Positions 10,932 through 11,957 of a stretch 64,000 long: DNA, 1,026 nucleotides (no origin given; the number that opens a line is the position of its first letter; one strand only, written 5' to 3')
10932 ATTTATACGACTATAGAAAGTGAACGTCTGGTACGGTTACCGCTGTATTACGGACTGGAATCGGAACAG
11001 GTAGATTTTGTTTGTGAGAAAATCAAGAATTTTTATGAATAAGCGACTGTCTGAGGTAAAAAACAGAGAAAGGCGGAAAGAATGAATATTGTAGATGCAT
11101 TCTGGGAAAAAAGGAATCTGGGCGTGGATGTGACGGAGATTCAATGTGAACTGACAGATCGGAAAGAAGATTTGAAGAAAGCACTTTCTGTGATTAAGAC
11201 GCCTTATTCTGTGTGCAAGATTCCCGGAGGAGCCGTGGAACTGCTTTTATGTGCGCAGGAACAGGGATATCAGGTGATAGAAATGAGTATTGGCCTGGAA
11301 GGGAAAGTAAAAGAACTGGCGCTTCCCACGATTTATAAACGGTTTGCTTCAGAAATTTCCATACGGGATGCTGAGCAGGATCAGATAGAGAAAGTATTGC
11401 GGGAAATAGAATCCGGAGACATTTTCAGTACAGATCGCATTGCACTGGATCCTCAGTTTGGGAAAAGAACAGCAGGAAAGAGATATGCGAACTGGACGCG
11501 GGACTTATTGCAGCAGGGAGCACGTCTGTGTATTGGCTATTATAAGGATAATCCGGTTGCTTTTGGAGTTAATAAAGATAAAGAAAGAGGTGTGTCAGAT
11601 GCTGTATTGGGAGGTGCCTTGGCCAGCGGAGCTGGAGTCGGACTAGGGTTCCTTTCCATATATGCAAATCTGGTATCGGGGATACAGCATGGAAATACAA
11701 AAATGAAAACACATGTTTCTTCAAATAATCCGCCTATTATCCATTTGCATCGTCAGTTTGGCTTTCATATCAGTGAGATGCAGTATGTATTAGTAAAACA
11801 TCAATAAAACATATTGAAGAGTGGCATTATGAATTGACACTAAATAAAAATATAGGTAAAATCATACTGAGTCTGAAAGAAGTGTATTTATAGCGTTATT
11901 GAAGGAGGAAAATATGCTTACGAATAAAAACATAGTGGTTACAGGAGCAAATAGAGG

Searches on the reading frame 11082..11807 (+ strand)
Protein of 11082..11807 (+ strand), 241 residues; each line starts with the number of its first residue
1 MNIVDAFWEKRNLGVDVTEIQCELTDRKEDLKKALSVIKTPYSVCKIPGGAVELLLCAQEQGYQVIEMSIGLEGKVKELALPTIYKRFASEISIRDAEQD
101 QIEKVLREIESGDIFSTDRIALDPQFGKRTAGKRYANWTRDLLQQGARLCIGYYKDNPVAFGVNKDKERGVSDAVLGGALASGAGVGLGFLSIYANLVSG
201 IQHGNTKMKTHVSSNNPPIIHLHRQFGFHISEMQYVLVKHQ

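Call 3: search_protein_families(library=pfam, proteins=[window:11082-11807:+], max_evalue=0.001)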
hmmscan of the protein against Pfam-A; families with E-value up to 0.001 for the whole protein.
window:11082-11807:+ (241 aa): 0 families

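Call 7: search_protein_families(library=ncbifam, proteins=[window:11082-11807:+], max_evalue=0.01)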
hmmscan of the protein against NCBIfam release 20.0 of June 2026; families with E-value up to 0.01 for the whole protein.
window:11082-11807:+ (241 aa): 0 families
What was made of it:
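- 11082..11807 (+): WecD-fold two-domain GNAT, the presumed N-acyltransferase onto dTDP-Fuc4N. No Pfam or NCBIfam hit (calls 3, 7).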

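Call 34: search_solved_structures(query=window:11082-11807:+, max_evalue=1)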
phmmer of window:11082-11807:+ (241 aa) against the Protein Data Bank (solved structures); distinct sequences matched with E-value up to 1: 2.
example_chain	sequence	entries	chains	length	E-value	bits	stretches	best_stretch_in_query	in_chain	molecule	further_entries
6yzz_A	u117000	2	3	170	0.035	17.2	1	140-232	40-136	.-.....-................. 50 | Acyl-CoA N-acyltransferases (NAT) superfamily protein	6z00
3mfn_A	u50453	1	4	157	0.22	14.6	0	115-148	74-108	Uncharacterized protein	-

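Call 42: find_homologous_proteins(query=window:11082-11807:+, max_evalue=0.001)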
Query window:11082-11807:+ (241 aa): 92 proteins with E <= 0.001 among 850 candidates.
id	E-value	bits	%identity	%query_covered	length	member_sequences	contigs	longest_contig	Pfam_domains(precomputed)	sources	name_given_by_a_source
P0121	7.7e-150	515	96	100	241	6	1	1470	-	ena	-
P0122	1.8e-123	429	78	100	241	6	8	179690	-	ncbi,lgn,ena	-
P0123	6.8e-122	424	77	100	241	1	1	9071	-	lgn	-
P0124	2.2e-121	422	78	100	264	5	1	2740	-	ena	-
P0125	2.9e-121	422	78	100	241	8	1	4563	-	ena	-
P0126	3.5e-115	402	73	100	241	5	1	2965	-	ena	-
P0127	9.0e-114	397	73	100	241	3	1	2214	-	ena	-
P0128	6.3e-113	394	75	100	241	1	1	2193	-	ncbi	-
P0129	5.7e-112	391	72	100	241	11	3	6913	-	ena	-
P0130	1.1e-110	387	72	100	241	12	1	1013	-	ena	-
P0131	6.2e-107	375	68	100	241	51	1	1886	-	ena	-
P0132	3.6e-101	356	66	100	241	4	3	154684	-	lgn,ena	-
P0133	4.8e-93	329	61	100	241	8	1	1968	-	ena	-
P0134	8.8e-93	328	59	100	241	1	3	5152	-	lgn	-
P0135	1.0e-88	315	57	100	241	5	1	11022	-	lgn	-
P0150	7.3e-62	227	48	100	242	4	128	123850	-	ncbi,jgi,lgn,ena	jgi:hypothetical protein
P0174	3.3e-38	150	36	100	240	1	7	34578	-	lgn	-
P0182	7.1e-35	139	36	100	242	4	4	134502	-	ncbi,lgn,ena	-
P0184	7.1e-34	136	34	100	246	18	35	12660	-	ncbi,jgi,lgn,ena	jgi:hypothetical protein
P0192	1.3e-29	122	35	100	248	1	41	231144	-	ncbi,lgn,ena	-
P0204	1.0e-25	109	32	100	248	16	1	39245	-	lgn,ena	-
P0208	1.6e-23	102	32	98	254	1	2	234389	-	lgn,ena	-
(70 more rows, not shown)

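Call 45: search_solved_structures(query=A2, max_evalue=1, show_alignments=1)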
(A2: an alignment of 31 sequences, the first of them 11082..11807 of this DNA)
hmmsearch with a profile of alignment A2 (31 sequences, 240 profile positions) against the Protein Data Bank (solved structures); distinct sequences matched with E-value up to 1: 28.
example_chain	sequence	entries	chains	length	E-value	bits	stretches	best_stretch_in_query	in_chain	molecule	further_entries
6yzz_A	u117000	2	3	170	1.2e-06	31.6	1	137-232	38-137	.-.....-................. 50 | Acyl-CoA N-acyltransferases (NAT) superfamily protein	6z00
2aj6_A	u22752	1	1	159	0.00018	24.4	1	133-233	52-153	hypothetical protein MW0638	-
2ge3_A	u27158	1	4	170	0.00019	24.3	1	138-229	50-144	probable acetyltransferase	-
2fs5_A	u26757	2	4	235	0.00021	24.2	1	43-236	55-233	TDP-Fucosamine acetyltransferase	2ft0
4pv6_C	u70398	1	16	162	0.00024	24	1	146-232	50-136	N-terminal acetyltransferase complex subunit [ARD1]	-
7wx5_A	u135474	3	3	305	0.00095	22.1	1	144-233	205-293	N-acetyltransferase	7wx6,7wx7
1mk4_A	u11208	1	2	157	0.0022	20.8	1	156-231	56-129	Hypothetical protein yqjY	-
3tfy_A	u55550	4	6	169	0.0026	20.6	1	138-238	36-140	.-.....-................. 50, NatE catalytic subunit | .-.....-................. 50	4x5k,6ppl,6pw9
2ob0_A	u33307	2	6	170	0.0027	20.6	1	138-238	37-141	Human MAK3 homolog | N-acetyltransferase 13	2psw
6wf3_A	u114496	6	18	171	0.0027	20.5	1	138-238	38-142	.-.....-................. 50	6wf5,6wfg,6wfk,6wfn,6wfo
3pp9_A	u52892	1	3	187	0.0052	19.6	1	144-230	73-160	Putative streptothricin acetyltransferase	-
9f1b_DA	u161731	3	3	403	0.017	18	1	138-238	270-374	Glutathione S-transferase class-mu 26 kDa isozyme,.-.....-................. 50 | Glutathione S-transferase class-mu 26 kDa isozyme,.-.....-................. 50,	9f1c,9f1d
3dr6_A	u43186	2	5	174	0.059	16.2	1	180-239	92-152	yncA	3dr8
1on0_A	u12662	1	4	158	0.12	15.1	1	170-230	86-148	YycN protein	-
2pdo_A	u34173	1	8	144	0.13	15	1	143-230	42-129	Acetyltransferase ypeA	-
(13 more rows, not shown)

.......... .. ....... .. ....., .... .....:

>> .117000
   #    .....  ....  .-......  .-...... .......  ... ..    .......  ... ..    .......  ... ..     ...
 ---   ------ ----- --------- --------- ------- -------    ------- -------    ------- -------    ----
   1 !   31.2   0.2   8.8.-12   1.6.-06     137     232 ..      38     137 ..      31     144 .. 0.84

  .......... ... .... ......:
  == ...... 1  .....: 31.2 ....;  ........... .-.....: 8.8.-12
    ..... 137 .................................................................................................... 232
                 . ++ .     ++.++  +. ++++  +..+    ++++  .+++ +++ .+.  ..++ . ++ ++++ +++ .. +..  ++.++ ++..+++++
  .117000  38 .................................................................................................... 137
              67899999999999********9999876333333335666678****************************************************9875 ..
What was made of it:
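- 11082..11807 (+): Profile hit to 2fs5 WecD over residues 43-236, E 2e-4 (call 45).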

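Call 50: predict_structure(alignment_id=A2)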
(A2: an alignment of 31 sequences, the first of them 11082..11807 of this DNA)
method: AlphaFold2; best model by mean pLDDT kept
length: 241 residues; sequences in the alignment: 31
mean_pLDDT: 94.8   pTM: 0.88
mean pLDDT of the five models: 94.8, 94.8, 94.6, 94.0, 93.7
residues with pLDDT >= 90: 217; 70-90: 24; 50-70: 0; < 50: 0
segments of 3 or more residues with pLDDT < 50: none
pLDDT, mean of each block of 10 residues (from residue 1): 86 92 97 96 96 98 97 90 94 97 98 92 93 96 97 97 96 96 86 96 96 96 96 97 90
secondary structure, 60 per line:
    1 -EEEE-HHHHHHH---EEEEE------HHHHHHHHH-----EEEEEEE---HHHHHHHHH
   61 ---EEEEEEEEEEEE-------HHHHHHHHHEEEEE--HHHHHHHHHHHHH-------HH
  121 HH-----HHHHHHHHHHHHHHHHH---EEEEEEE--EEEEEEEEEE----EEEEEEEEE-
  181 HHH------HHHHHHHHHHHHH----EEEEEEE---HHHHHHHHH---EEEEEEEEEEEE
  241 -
elements in order: E2-5 H7-13 E17-21 H28-36 E42-48 H52-60 E64-75 H83-91 E92-96 H99-111 H119-122 H128-144 E148-154 E157-166 E171-179 H190-202 E207-213 H217-225 E229-240
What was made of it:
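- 11082..11807 (+): AF2 pLDDT 94.8 (call 50).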

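Call 53: fold_search(model_id=the predicted structure, library=pdb)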
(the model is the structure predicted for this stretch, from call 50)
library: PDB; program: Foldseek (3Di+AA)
matches with E <= 10: 1119; with E <= 0.001: 367
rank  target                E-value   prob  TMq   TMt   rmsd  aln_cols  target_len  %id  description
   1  2fs5_A                3.9e-14  1.00  0.74  0.79   4.0       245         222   16  Crystal structure of TDP-fucosamine acetyltransferase (WecD)- apo form (released 2006-08-01)
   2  6wqb                  5.5e-11  1.00  0.63  0.54   4.5       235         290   16  Crystal structure of VipF from Legionella hackeliae in complex with acetyl-CoA (released 2021-11-10)
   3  3frm_C                8.0e-11  1.00  0.59  0.56   5.6       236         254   14  The crystal structure of a functionally unknown conserved protein from Staphylococcus epidermidis ATCC 12228. (released 2009-01-27)
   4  7wx5                  9.7e-11  1.00  0.56  0.48   5.1       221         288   15  a Legionella acetyltransferase effector VipF (released 2023-02-22)
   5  7wx7                  1.0e-10  1.00  0.57  0.50   4.6       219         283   15  complex of a legionella acetyltransferase VipF and COA/ACO (released 2023-02-22)
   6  7wx6                  1.1e-10  1.00  0.56  0.52   4.6       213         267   15  A Legionella acetyltransferase VipF (released 2022-09-14)
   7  3frm_D                1.4e-10  1.00  0.57  0.54   5.7       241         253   15  The crystal structure of a functionally unknown conserved protein from Staphylococcus epidermidis ATCC 12228. (released 2009-01-27)
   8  1ozp                  2.3e-10  1.00  0.55  0.47   4.7       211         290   16  Crystal Structure of Rv0819 from Mycobacterium tuberculosis MshD-Mycothiol Synthase Acetyl-Coenzyme A Complex. (released 2003-09-09)
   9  7q3a_A                2.8e-10  1.00  0.55  0.41   5.2       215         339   15  Crystal structure of MAB_4324 a tandem repeat GNAT from Mycobacterium abscessus (released 2022-05-04)
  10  6wqc                  2.8e-10  1.00  0.60  0.51   5.3       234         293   16  Crystal structure of VipF from Legionella hackeliae in complex with CoA (released 2021-11-10)
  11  4ius                  3.0e-10  1.00  0.58  0.55   7.1       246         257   15  GCN5-related N-acetyltransferase from Kribbella flavida. (released 2013-01-30)
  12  3frm_A                3.6e-10  1.00  0.59  0.57   5.5       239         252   13  The crystal structure of a functionally unknown conserved protein from Staphylococcus epidermidis ATCC 12228. (released 2009-01-27)
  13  2c27                  1.0e-09  1.00  0.54  0.45   5.2       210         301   15  The Structure of Mycothiol Synthase in Complex with des- AcetylMycothiol and CoenzymeA. (released 2005-12-01)
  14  3tt2                  1.8e-09  1.00  0.57  0.45   4.0       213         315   12  Crystal Structure of GCN5-related N-Acetyltransferase from Sphaerobacter thermophilus (released 2011-10-05)
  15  7q3a_B                1.8e-09  1.00  0.54  0.40   5.6       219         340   15  Crystal structure of MAB_4324 a tandem repeat GNAT from Mycobacterium abscessus (released 2022-05-04)
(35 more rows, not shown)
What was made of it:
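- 11082..11807 (+): Foldseek top hit 2fs5_A, E 3.9e-14, TM 0.74/0.79 (call 53).
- On ECA-type WecE/WecD pair: The profile E-value to 2fs5 is 2e-4 and it is the top fold match, TM 0.74-0.79 at 16% identity (calls 45, 53).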

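Call 54: find_encoding_contigs(protein=P0192, flank=10000, max_places=2)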
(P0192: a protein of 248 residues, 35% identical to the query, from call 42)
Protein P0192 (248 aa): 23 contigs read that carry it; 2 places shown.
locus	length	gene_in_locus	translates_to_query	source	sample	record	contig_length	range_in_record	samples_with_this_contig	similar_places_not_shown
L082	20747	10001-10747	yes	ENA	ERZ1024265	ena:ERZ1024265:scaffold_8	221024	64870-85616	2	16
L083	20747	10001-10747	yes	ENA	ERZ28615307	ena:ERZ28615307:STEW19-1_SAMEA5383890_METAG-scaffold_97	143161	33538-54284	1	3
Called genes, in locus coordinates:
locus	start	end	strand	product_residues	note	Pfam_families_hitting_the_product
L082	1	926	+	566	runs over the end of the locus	PF00535:Glycos_transf_2 (faint)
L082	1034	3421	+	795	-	-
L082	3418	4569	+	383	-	PF01041:DegT_DnrJ_EryC1, PF00155:Aminotran_1_2, PF01212:Beta_elim_lyase, PF00266:Aminotran_5, PF01053:Cys_Met_Meta_PP (weak), PF01276:OKR_DC_1 (weak)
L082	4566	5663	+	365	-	PF00005:ABC_tran (faint), PF02463:SMC_N (weak), PF13304:AAA_21 (weak)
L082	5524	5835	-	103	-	-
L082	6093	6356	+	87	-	-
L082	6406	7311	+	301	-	PF08443:RimK (weak)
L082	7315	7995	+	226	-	-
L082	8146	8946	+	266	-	PF13289:SIR2_2 (weak)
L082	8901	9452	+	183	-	PF13289:SIR2_2 (weak)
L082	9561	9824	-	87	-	-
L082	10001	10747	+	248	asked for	-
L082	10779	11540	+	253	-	PF23441:SDR, PF00106:adh_short, PF08659:KR, PF13561:adh_short_C2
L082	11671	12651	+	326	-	PF08392:FAE1_CUT1_RppA (weak), PF08545:ACP_syn_III, PF08541:ACP_syn_III_C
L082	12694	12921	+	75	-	PF00550:PP-binding (faint)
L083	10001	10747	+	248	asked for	-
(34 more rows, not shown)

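Call 55: find_encoding_contigs(protein=P0208, flank=10000, max_places=2)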
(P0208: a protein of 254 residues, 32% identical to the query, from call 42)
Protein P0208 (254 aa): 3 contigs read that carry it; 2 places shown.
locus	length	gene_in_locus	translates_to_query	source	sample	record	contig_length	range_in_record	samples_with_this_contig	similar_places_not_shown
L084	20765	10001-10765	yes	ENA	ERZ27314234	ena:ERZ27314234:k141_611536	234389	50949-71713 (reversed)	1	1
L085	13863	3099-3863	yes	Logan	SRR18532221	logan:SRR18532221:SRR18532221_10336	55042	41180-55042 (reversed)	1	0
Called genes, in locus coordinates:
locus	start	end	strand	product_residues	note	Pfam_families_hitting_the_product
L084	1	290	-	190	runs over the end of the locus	PF10707:YrbL-PhoP_reg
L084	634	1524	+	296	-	PF00483:NTP_transferase, PF12804:NTP_transf_3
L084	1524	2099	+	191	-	PF00908:dTDP_sugar_isom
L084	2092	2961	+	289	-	PF01370:Epimerase, PF04321:RmlD_sub_bind, PF07993:NAD_binding_4 (weak), PF02719:Polysacc_synt_2 (weak), PF16363:GDP_Man_Dehyd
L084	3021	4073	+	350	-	PF01073:3Beta_HSD, PF01370:Epimerase, PF02719:Polysacc_synt_2, PF04321:RmlD_sub_bind, PF16363:GDP_Man_Dehyd, PF07993:NAD_binding_4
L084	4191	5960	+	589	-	PF00664:ABC_membrane, PF00005:ABC_tran, PF02463:SMC_N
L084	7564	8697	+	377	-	PF00155:Aminotran_1_2, PF01041:DegT_DnrJ_EryC1, PF01212:Beta_elim_lyase (weak), PF00266:Aminotran_5 (weak)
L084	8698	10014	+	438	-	-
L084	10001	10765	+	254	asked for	-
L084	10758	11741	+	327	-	PF25072:DUF7796 (faint)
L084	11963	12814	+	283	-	PF01636:APH (weak)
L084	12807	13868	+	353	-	-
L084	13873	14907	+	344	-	PF01073:3Beta_HSD, PF01370:Epimerase, PF02719:Polysacc_synt_2, PF04321:RmlD_sub_bind, PF05368:NmrA (weak), PF13460:NAD_binding_10 (weak), PF16363:GDP_Man_Dehyd, PF07993:NAD_binding_4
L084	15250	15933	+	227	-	PF12762:DDE_Tnp_IS1595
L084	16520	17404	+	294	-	PF08759:GT-D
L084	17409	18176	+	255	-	PF08795:DUF1796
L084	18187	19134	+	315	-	PF00535:Glycos_transf_2, PF10111:Glyco_tranf_2_2 (weak)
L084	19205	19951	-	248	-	PF06293:Kdo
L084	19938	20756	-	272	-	PF06293:Kdo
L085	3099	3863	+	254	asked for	-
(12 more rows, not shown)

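Call 56: find_encoding_contigs(protein=P0182, flank=10000, max_places=2)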
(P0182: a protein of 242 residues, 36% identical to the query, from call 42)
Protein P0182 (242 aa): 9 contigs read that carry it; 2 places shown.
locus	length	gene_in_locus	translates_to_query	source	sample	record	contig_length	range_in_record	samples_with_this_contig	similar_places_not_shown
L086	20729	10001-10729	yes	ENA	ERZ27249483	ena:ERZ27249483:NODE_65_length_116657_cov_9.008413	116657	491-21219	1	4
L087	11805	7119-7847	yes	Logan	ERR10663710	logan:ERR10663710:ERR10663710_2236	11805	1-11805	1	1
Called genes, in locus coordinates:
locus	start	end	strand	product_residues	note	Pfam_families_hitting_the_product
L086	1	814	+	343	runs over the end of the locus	PF03444:WHD_HrcA (weak), PF01628:HrcA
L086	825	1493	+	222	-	PF01025:GrpE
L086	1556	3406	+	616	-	PF00012:HSP70, PF06723:MreB_Mbl, PF00012:HSP70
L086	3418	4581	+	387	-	PF00226:DnaJ, PF01556:DnaJ_C, PF27659:CHP02642 (faint), PF00684:DnaJ_CXXCXGXG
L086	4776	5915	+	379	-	PF05050:Methyltransf_21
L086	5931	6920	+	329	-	PF00535:Glycos_transf_2, PF10111:Glyco_tranf_2_2 (weak)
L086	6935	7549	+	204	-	-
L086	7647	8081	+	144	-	PF05050:Methyltransf_21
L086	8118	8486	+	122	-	PF00892:EamA (weak)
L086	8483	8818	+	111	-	PF00892:EamA (weak)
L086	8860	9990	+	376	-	PF05575:V_cholerae_RfbT (weak), PF05050:Methyltransf_21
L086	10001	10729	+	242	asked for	-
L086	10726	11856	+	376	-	PF00155:Aminotran_1_2, PF01041:DegT_DnrJ_EryC1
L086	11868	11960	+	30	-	-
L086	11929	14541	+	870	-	PF09586:YfhO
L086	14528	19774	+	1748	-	PF09586:YfhO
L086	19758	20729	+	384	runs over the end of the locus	PF00266:Aminotran_5, PF00155:Aminotran_1_2 (weak)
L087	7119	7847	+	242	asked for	-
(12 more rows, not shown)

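Call 89: find_encoding_contigs(protein=P0150, flank=10000, max_places=1)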
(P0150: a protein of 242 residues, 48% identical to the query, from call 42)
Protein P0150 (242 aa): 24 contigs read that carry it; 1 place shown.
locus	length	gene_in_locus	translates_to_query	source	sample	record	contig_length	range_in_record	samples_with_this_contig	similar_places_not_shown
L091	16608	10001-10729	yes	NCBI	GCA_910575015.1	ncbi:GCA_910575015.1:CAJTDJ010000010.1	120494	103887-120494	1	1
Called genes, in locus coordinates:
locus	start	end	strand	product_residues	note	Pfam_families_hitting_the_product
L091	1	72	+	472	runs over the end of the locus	PF00501:AMP-binding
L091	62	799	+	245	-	PF00975:Thioesterase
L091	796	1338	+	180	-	PF13302:Acetyltransf_3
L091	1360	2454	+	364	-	PF04443:LuxE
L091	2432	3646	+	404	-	PF05893:LuxC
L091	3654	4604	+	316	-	PF00056:Ldh_1_N, PF03721:UDPG_MGDP_dh_N (faint), PF01266:DAO (faint), PF02866:Ldh_1_C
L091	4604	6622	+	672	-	-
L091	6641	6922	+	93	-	PF01041:DegT_DnrJ_EryC1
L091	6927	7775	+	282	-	PF01041:DegT_DnrJ_EryC1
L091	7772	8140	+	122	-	PF00892:EamA (weak)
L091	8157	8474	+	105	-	-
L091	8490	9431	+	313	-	PF00535:Glycos_transf_2, PF10111:Glyco_tranf_2_2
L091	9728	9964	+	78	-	-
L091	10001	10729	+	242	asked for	-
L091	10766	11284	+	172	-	PF13302:Acetyltransf_3 (weak)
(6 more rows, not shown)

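Call 90: find_encoding_contigs(protein=P0184, flank=10000, max_places=1)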
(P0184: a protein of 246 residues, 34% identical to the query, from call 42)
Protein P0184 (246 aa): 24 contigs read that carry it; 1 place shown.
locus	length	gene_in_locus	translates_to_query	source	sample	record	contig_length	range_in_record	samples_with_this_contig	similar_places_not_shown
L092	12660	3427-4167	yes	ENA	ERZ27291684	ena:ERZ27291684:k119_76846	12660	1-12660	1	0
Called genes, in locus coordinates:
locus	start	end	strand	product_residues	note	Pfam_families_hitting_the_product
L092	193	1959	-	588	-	PF13730:HTH_36 (faint), PF04545:Sigma70_r4 (faint), PF13384:HTH_23 (faint), PF13518:HTH_28 (faint), PF13551:HTH_29 (faint), PF13936:HTH_38 (faint), PF08281:Sigma70_r4_2 (weak), PF00196:GerE (weak), +1 more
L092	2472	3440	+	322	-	PF00535:Glycos_transf_2, PF10111:Glyco_tranf_2_2 (faint), PF13641:Glyco_tranf_2_3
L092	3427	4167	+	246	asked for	-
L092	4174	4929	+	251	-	PF00106:adh_short, PF08659:KR, PF13561:adh_short_C2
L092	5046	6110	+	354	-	PF08545:ACP_syn_III, PF08541:ACP_syn_III_C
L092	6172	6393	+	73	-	-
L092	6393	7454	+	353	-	PF08545:ACP_syn_III, PF08541:ACP_syn_III_C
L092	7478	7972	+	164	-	PF07977:FabA, PF22818:ApeI-like (weak)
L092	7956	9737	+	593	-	PF02776:TPP_enzyme_N, PF00205:TPP_enzyme_M, PF02775:TPP_enzyme_C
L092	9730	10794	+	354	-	PF03102:NeuB, PF08666:SAF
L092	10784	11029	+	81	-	-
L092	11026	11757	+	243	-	PF00975:Thioesterase, PF12697:Abhydrolase_6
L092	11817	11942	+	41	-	-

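Call 91: find_encoding_contigs(protein=P0204, flank=10000, max_places=1)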
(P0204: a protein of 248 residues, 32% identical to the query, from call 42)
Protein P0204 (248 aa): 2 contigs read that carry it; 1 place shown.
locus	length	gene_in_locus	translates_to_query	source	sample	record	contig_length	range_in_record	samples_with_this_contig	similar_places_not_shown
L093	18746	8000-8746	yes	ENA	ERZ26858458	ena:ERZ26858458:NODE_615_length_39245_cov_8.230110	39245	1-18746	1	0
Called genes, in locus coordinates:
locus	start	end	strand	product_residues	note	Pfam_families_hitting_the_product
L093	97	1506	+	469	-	PF01547:SBP_bac_1, PF13416:SBP_bac_8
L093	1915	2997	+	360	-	PF00155:Aminotran_1_2, PF01041:DegT_DnrJ_EryC1, PF00266:Aminotran_5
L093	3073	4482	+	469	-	PF00501:AMP-binding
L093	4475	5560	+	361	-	PF04443:LuxE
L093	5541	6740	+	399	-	PF05893:LuxC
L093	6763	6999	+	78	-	-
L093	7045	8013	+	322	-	PF00535:Glycos_transf_2, PF10111:Glyco_tranf_2_2 (weak), PF13641:Glyco_tranf_2_3 (weak)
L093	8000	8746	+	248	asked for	-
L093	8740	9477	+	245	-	PF00106:adh_short, PF08659:KR, PF13561:adh_short_C2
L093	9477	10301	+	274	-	PF00456:Transketolase_N, PF13292:DXP_synthase_N, PF00676:E1_dh, PF02775:TPP_enzyme_C (weak)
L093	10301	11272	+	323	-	PF02779:Transket_pyr, PF02780:Transketolase_C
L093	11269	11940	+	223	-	PF23023:Anti-Pycsar_Apyc1 (faint), PF00753:Lactamase_B, PF12706:Lactamase_B_2 (weak)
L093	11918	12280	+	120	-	PF00892:EamA (weak)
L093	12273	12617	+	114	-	PF00892:EamA, PF03151:TPT (weak)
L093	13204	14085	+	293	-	-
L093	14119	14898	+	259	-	-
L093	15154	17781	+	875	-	-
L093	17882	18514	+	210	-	-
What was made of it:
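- L093 has DegT-LIG-LuxE-LuxC-ACP-GT2-WecDlike-SDR-TKN-TKC-MBL-EamA-EamA in one run (call 91). L093 interleaves the cassette genes with GT2, the WecD-like gene and the EamA genes (call 91).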

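Call 92: find_encoding_contigs(protein=P0174, flank=10000, max_places=1)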
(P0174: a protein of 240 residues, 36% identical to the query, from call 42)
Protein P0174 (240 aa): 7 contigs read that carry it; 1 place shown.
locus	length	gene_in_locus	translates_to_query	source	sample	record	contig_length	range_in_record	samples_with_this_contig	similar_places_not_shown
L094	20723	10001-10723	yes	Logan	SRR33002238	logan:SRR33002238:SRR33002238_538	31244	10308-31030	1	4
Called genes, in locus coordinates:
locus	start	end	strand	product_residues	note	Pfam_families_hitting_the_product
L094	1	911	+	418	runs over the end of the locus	PF05893:LuxC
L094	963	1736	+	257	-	PF00106:adh_short, PF01370:Epimerase, PF08659:KR, PF13561:adh_short_C2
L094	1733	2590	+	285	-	PF13292:DXP_synthase_N, PF00456:Transketolase_N, PF02775:TPP_enzyme_C (weak)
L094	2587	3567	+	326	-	PF02779:Transket_pyr, PF02780:Transketolase_C, PF22613:Transketolase_C_1 (weak), PF17147:PFOR_II (weak)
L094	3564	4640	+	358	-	PF04443:LuxE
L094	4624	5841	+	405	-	PF05893:LuxC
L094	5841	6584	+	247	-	PF00106:adh_short, PF08659:KR, PF13561:adh_short_C2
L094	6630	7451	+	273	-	PF00682:HMGL-like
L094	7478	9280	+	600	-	PF02776:TPP_enzyme_N, PF00205:TPP_enzyme_M, PF02775:TPP_enzyme_C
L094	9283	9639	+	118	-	PF00892:EamA, PF00893:Multi_Drug_Res (weak)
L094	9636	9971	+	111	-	PF00892:EamA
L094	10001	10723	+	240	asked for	-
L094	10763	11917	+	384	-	PF05050:Methyltransf_21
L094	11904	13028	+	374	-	PF00155:Aminotran_1_2, PF01041:DegT_DnrJ_EryC1, PF00266:Aminotran_5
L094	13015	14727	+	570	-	-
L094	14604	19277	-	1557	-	PF09586:YfhO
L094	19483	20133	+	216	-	PF04542:Sigma70_r2, PF04545:Sigma70_r4, PF01381:HTH_3 (weak)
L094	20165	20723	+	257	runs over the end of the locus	?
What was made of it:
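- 11082..11807 (+): 5 of 7 sampled distant homologs sit beside LuxE/LuxC cassettes (calls 54-56, 89-92).
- Closest known: Arn. Same: YfhO is found in related loci (calls 56, 92).
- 5 of 7 sampled distant WecD-like homologs are linked to a cassette (calls 54, 89-92).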
